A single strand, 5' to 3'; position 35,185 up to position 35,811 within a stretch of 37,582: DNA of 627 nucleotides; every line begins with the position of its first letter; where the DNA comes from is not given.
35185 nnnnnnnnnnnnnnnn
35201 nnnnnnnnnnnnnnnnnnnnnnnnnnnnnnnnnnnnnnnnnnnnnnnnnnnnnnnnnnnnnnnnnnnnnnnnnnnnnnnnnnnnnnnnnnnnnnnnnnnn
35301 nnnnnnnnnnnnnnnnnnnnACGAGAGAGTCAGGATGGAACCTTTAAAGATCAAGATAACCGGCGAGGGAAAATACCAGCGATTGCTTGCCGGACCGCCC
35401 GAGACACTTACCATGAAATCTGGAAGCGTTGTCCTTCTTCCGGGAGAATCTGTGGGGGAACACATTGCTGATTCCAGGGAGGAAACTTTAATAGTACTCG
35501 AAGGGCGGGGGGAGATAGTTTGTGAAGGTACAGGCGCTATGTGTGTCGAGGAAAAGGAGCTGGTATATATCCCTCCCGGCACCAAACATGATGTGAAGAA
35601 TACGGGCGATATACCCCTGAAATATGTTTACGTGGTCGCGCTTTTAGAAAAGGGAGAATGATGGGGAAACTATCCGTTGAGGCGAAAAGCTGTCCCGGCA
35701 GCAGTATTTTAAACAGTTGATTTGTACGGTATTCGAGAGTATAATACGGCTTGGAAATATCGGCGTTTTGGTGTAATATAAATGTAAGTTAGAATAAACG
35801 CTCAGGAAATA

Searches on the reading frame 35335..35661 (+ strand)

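Call 29: search_protein_families(library=pfam, proteins=[window:35335-35661:+])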
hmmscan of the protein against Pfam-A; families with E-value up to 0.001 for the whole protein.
window:35335-35661:+ (108 aa): 3 families
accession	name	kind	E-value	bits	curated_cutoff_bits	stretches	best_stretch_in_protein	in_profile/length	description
PF07883.17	Cupin_2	-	6.1e-14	51.9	27.2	1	32-100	3-69/70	Cupin domain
PF01050.24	MannoseP_isomer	-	2e-07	31.6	23.6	1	32-100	33-100/116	Mannose-6-phosphate isomerase C-terminal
PF14667.12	Polysacc_synt_C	-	0.00077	20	28.7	0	34-95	25-93/111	Polysaccharide biosynthesis C-terminal domain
